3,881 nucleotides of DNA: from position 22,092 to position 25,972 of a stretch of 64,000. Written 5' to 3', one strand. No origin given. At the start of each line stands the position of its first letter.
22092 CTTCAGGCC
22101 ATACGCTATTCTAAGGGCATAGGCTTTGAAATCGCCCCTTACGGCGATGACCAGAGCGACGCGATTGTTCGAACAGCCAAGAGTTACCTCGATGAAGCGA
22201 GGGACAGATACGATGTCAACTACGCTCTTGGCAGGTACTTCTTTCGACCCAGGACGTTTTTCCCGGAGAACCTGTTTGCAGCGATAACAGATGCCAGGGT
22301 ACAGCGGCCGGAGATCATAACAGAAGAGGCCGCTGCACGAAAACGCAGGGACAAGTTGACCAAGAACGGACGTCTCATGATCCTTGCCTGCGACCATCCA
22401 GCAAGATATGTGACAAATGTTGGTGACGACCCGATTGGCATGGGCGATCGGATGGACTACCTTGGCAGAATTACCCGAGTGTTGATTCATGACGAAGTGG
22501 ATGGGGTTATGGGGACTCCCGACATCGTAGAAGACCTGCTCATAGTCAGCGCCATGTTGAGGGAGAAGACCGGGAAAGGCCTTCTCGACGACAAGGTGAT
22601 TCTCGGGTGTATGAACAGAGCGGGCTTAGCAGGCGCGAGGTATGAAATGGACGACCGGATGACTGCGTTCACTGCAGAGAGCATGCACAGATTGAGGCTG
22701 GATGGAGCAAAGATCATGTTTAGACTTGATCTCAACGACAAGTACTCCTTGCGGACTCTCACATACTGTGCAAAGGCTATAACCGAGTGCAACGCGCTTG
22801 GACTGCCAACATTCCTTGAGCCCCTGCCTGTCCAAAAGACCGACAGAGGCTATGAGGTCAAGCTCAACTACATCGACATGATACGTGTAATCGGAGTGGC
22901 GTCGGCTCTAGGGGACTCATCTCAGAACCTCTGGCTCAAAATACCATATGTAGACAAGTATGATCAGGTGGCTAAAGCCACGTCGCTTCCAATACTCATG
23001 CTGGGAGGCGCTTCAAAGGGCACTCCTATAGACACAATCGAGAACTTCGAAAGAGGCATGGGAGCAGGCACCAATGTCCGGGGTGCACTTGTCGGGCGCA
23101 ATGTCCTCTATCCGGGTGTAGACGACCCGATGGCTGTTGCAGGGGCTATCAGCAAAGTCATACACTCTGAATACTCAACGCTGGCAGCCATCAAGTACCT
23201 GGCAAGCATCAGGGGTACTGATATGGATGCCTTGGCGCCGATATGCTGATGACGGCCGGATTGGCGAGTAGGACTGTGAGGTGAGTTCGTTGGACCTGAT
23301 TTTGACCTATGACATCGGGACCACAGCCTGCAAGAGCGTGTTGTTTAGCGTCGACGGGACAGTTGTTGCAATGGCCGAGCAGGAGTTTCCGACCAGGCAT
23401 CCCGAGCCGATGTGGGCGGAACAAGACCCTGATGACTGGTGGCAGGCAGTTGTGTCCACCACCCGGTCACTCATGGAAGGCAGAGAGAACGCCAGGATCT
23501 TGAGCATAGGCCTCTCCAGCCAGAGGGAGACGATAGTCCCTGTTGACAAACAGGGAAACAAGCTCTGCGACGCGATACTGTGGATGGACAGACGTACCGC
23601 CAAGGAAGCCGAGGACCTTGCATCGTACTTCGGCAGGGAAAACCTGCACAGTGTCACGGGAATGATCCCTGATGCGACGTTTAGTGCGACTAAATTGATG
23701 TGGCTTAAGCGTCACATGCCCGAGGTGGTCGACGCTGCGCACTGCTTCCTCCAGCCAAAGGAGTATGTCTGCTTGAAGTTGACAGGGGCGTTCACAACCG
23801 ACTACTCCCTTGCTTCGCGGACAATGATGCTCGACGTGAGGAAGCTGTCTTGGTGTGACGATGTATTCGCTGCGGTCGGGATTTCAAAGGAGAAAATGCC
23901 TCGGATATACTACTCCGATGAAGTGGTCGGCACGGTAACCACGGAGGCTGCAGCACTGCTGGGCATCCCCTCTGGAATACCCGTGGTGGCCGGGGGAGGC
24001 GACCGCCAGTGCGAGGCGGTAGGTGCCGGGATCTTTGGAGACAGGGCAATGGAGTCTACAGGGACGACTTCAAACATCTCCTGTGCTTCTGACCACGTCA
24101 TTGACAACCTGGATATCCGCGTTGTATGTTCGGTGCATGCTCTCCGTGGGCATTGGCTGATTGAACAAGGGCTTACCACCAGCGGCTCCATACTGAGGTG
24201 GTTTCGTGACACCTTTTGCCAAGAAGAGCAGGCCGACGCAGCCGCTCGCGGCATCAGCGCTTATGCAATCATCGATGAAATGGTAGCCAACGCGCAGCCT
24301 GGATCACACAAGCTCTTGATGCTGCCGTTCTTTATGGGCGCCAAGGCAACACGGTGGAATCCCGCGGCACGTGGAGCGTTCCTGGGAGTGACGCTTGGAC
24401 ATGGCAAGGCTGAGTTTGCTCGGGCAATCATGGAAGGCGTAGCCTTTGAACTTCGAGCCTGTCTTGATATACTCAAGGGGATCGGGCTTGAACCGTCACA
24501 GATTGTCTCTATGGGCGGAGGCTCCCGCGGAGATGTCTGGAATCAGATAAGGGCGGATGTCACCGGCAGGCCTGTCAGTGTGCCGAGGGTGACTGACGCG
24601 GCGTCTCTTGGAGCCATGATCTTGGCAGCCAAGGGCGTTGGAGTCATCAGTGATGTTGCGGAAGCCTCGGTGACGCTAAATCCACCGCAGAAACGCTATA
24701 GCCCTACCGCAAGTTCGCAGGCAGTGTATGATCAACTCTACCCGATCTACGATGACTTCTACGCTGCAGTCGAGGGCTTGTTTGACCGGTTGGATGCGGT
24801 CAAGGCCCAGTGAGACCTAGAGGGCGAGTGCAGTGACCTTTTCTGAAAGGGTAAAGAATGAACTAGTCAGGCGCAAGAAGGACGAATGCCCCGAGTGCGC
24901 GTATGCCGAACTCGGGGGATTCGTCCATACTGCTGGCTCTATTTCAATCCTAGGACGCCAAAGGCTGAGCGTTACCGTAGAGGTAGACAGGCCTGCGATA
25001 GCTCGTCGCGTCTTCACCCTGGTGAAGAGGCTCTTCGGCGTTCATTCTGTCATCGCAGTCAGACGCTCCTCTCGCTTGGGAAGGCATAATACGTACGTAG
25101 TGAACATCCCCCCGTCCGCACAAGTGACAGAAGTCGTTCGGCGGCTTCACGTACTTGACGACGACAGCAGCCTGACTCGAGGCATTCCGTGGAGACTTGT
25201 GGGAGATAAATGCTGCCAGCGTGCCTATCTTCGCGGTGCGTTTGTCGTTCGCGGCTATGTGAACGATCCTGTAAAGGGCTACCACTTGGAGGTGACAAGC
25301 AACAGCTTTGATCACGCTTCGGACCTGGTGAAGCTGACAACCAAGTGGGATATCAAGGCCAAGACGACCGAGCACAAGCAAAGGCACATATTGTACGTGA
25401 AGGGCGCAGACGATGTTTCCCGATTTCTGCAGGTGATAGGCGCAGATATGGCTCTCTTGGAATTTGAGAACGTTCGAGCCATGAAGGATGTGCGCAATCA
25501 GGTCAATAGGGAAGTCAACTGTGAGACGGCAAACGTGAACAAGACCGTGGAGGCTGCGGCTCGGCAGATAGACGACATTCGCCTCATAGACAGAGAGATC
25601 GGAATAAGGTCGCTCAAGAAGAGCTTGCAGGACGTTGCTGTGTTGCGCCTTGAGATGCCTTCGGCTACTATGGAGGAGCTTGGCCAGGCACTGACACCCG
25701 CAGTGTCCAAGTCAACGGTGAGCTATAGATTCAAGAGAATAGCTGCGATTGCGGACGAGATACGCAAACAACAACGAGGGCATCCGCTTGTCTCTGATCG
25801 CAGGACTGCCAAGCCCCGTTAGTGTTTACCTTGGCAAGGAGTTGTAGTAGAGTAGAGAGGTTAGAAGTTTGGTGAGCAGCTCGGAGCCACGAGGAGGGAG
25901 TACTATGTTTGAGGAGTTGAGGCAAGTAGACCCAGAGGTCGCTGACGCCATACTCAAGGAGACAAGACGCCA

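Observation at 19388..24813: DeoR-regulated sugar module built around a fused TIM-barrel isomerase / class I aldolase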

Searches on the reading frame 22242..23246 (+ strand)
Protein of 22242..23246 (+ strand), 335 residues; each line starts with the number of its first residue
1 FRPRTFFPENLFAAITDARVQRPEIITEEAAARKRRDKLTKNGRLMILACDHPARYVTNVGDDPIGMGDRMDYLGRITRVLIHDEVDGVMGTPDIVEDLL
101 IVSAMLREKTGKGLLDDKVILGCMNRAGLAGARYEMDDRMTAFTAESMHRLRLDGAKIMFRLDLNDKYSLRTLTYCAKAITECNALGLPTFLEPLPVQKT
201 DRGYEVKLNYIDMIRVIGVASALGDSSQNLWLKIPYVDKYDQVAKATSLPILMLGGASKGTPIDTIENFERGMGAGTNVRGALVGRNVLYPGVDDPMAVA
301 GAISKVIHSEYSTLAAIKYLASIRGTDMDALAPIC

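Call 60: search_solved_structures(query=A3, max_evalue=0.01, show_alignments=4)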
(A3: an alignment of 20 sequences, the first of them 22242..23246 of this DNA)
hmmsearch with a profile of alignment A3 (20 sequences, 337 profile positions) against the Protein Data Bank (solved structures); distinct sequences matched with E-value up to 0.01: 7.
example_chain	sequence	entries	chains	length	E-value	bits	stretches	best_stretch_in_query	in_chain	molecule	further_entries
3fok_A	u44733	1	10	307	1.2e-95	323.5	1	11-313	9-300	uncharacterized protein Cgl0159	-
2qjg_A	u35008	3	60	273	8.9e-11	44.5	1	238-323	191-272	Putative aldolase MJ0400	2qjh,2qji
3gkf_O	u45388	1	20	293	0.00015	24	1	230-320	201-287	Aldolase lsrF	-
3glc_A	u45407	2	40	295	0.00016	24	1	230-320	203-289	Aldolase lsrF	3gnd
4p2v_A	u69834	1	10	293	0.00057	22.2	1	237-320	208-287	Uncharacterized aldolase LsrF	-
1w8s_A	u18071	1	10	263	0.00063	22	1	175-308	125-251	FRUCTOSE-BISPHOSPHATE ALDOLASE CLASS I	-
2yce_A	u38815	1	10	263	0.0082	18.4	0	204-308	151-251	FRUCTOSE-BISPHOSPHATE ALDOLASE CLASS 1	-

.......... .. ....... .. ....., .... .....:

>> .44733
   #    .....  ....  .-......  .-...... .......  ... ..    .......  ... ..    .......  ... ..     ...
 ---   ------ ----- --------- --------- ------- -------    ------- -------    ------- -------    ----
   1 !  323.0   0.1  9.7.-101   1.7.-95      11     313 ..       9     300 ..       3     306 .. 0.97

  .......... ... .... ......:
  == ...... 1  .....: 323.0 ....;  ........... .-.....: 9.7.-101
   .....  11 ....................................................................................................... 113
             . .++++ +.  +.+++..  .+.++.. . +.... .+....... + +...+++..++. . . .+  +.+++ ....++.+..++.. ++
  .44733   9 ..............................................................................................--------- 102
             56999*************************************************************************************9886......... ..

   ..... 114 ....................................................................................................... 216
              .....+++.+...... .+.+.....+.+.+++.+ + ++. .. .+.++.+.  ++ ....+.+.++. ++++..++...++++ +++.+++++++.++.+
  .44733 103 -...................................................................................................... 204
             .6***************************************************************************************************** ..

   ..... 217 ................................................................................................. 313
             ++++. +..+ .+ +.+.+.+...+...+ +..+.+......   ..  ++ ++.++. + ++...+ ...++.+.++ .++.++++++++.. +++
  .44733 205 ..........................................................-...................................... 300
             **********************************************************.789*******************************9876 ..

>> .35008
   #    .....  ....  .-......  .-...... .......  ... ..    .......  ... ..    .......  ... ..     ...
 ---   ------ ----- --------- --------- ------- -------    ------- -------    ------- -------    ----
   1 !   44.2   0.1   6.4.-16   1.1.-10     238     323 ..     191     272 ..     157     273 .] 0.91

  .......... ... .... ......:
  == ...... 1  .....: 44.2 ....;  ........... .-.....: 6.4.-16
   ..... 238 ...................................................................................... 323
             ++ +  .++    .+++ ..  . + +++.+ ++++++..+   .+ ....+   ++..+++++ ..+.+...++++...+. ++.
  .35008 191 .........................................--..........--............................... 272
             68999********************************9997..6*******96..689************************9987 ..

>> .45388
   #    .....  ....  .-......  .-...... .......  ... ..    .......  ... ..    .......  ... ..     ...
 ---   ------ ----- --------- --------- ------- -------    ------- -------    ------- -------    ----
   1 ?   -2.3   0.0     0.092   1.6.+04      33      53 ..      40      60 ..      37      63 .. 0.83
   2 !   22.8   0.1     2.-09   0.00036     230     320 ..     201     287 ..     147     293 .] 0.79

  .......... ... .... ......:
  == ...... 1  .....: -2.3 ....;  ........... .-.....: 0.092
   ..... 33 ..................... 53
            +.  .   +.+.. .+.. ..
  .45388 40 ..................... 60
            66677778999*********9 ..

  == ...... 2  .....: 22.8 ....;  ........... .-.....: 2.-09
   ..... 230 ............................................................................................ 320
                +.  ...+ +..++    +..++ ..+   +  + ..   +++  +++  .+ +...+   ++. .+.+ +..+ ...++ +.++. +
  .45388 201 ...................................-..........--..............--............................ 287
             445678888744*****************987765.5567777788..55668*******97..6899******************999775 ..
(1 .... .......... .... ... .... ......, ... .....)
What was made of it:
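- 22242..23249 (+): C-terminal half of the fusion: Cgl0159-family (DhnA-related) class I aldolase-fold domain with predicted Schiff-base Lys573. K573 in WLKIPY aligns with the LsrF 'iiKtyY' lysine, and ACDH aligns with LsrF 'AFDH' (call 60).
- On Cgl0159 family / DhnA-related class I aldolase fold (C-terminal half): K573 (WLKIPY) aligns with the LsrF 'iiKtyY' lysine, and ACDH aligns with LsrF 'AFDH' (call 60).
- (6) The aldolase catalytic residues are conserved, and K573 aligns with the LsrF lysine (call 60).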

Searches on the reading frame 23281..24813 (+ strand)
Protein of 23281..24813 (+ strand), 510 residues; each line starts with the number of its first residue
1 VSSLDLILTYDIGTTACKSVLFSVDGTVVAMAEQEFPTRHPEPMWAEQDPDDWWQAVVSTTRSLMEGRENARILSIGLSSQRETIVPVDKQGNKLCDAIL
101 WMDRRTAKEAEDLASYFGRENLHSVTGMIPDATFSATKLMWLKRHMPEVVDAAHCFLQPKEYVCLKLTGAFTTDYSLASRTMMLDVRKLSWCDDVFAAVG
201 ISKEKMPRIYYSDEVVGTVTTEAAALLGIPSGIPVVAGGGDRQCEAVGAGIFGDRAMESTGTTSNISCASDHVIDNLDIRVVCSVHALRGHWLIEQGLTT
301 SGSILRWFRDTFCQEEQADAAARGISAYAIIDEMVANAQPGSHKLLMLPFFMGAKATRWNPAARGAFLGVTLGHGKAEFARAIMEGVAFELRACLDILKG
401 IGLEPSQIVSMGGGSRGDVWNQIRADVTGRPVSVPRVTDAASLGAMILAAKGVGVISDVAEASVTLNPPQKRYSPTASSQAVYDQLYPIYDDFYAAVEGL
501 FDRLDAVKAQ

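Call 7: search_protein_families(library=pfam, proteins=[window:23281-24813:+], max_evalue=0.01)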
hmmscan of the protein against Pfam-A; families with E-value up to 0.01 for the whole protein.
window:23281-24813:+ (510 aa): 2 families
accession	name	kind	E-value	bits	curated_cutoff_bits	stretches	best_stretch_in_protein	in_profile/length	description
PF00370.27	FGGY_N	-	2.6e-73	247.1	28.8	1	7-248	2-245/245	FGGY family of carbohydrate kinases, N-terminal domain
PF02782.22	FGGY_C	-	1.5e-35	123.2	27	1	261-451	6-196/198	FGGY family of carbohydrate kinases, C-terminal domain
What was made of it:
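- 23281..24813 (+): FGGY-family carbohydrate kinase (xylulokinase-like clade, specificity unknown). FGGY_N + FGGY_C (call 7).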

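Call 8: search_protein_families(library=ncbifam, proteins=[window:23281-24813:+], max_evalue=0.01)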
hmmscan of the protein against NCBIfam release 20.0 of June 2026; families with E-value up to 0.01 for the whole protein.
window:23281-24813:+ (510 aa): 12 families
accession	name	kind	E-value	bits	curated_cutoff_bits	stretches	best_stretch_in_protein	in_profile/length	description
TIGR01312.1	XylB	equivalog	7.9e-113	377.5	380.25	1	11-494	4-480/481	xylulokinase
TIGR01314.1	gntK_FGGY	equivalog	8.4e-85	285.2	648.55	1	8-491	3-487/505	gluconokinase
NF011601.0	PRK15027.1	equivalog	4e-80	269.5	912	1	9-495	4-477/484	xylulokinase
NF008187.0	PRK10939.1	equivalog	1.2e-74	251.8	528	1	6-503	5-509/521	autoinducer-2 kinase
TIGR01311.1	glycerol_kin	equivalog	6.2e-71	239.2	590.35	1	6-480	2-477/496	glycerol kinase GlpK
NF000756.0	PRK00047.1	subfamily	1.5e-66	224.7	498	1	5-481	5-479/502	glycerol kinase GlpK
TIGR02628.1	fuculo_kin_coli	equivalog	1.8e-62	211.8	470.9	1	6-475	2-464/465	L-fuculokinase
NF003154.0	PRK04123.1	equivalog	3.6e-49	167.9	428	1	27-495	27-535/554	ribulokinase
TIGR01234.1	L-ribulokinase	equivalog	5.1e-42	144.3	583.25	1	40-495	49-528/536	ribulokinase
TIGR01315.1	5C_CHO_kinase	subfamily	2.7e-36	125.4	408.7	1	10-493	5-533/541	FGGY family pentulose kinase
TIGR02627.1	rhamnulo_kin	equivalog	1.5e-22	79.8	527.95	2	71-223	66-218/454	rhamnulokinase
NF007925.0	PRK10640.1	equivalog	2.7e-19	69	639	2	69-267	70-264/489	rhamnulokinase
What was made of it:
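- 23281..24813 (+): XylB TIGR01312 scores 377.5 against a cutoff of 380.25; LsrK scores 252 against 528 (call 8).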

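Call 61: find_homologous_proteins(query=window:23281-24810:+, max_evalue=1e-50)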
Query window:23281-24810:+ (510 aa): 3195 proteins with E <= 1e-50 among 8000 candidates; the best 120 are listed.
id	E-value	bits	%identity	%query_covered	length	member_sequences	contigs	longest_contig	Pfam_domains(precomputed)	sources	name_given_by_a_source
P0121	0.0e+0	1157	100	100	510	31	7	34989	PF00370.28,PF02782.23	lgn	-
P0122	0.0e+0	1044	89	100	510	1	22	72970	PF00370.28,PF02782.23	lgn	-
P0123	4.8e-295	997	84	100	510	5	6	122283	PF00370.28,PF02782.23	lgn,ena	-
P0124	2.4e-282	955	81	99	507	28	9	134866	PF00370.28,PF02782.23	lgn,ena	-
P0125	4.1e-280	948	79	99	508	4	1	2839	PF00370.28,PF02782.23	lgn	-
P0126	2.7e-272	922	78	99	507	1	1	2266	PF00370.28,PF02782.23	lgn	-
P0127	1.5e-197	675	59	98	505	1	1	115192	PF00370.28,PF02782.23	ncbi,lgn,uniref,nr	ncbi:xylulokinase [Caldanaerobius fijiensis DSM 17918]|uniref:Xylulose kinase n=1 Tax=Caldanaerobius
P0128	1.6e-196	672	58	98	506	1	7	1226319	PF00370.28,PF02782.23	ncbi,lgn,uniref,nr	ncbi:xylulokinase [Caldanaerobius polysaccharolyticus]|uniref:xylulokinase n=1 Tax=Caldanaerobius po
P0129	7.0e-195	667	58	99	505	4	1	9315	PF00370.28,PF02782.23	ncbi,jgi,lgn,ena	jgi:xylulokinase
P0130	2.0e-193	662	79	71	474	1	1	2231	PF00370.28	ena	-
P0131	2.8e-193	661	58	98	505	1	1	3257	PF00370.28,PF02782.23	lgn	-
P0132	2.3e-192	658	58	98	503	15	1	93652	PF00370.28,PF02782.23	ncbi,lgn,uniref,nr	ncbi:FGGY family carbohydrate kinase [Mahella sp.]|uniref:xylulokinase n=1 Tax=Mahella sp. TaxID=279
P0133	4.3e-192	657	58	98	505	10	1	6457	PF00370.28,PF02782.23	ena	-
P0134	1.2e-191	656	57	98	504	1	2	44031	PF01869.27,PF00370.28,PF02782.23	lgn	-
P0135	1.3e-190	653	57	98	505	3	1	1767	PF00370.28,PF02782.23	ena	-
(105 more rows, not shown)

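Call 79: search_solved_structures(query=window:23281-24810:+, max_evalue=1e-40)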
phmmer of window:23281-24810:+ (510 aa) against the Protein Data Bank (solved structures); distinct sequences matched with E-value up to 1e-40: 24.
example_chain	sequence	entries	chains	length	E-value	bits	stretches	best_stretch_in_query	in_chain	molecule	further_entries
2itm_A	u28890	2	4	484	3.4e-73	250.3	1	9-484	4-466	Xylulose kinase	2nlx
6k78_A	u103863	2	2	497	3.2e-61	210.8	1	6-476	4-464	Glycerol kinase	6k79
6k78_B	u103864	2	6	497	4.4e-61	210.3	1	6-476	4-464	Glycerol kinase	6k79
2zf5_O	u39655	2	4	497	6e-61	209.9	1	6-476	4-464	Glycerol kinase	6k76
3gbt_A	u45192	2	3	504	3.3e-58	200.9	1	3-501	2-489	Gluconate kinase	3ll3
2dpn_A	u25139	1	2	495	5.3e-56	193.6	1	6-459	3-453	Glycerol kinase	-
3ifr_A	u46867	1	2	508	2.6e-55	191.3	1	7-503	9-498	Carbohydrate kinase, FGGY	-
5ya0_A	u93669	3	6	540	4.9e-53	183.8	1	7-497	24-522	Autoinducer-2 kinase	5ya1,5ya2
3d7e_O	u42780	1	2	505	1.8e-51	178.6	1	6-489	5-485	Glycerol kinase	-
3h3n_X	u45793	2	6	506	4.8e-51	177.2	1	4-489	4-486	Glycerol kinase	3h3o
3h45_X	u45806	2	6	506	4.9e-51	177.2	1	4-489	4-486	Glycerol kinase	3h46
3flc_O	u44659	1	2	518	5.2e-51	177.1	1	4-489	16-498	Glycerol kinase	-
1r59_O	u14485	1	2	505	9.7e-51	176.2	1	6-489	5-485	Glycerol kinase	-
6ude_A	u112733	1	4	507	1.1e-50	176.1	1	5-462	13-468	Glycerol kinase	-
4e1j_A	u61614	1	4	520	2.3e-50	175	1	7-457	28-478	Glycerol kinase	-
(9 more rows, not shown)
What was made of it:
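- The FGGY kinase is nearly a xylulokinase by score (377.5 vs 380.25, call 8), and E. coli xylulokinase is the best PDB hit (call 79).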

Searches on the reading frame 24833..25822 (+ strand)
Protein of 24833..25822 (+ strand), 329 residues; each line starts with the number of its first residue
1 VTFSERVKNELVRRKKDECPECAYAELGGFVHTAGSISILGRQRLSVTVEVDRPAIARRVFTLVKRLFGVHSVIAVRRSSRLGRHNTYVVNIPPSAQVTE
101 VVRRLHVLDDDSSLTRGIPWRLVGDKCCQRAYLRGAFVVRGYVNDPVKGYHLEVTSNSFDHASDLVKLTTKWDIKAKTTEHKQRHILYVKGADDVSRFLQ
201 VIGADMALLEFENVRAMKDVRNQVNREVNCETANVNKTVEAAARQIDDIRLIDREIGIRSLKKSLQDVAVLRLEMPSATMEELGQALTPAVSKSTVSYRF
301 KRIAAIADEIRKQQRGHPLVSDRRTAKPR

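Call 7: search_protein_families(library=pfam, proteins=[window:24833-25822:+], max_evalue=0.01)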
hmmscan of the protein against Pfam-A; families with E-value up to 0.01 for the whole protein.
window:24833-25822:+ (329 aa): 4 families
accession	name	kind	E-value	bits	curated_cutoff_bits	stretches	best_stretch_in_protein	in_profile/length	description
PF02650.20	HTH_WhiA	-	1.2e-29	103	27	1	224-307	1-84/84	WhiA C-terminal HTH domain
PF14527.11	LAGLIDADG_WhiA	-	8.8e-28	96.7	23.2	1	130-221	2-93/93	WhiA LAGLIDADG-like domain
PF10298.14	WhiA_N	-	2.8e-20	72.6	23.4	1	21-107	2-85/86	WhiA N-terminal LAGLIDADG-like domain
PF14528.11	LAGLIDADG_3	-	2.1e-06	28.3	22.5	1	128-203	2-82/82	LAGLIDADG-like domain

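Call 8: search_protein_families(library=ncbifam, proteins=[window:24833-25822:+], max_evalue=0.01)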
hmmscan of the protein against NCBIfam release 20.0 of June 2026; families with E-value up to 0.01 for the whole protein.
window:24833-25822:+ (329 aa): 1 family
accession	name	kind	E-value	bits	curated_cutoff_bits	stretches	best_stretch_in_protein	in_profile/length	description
TIGR00647.1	DNA_bind_WhiA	equivalog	1.3e-84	284.1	44.1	1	6-308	3-304/304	DNA-binding protein WhiA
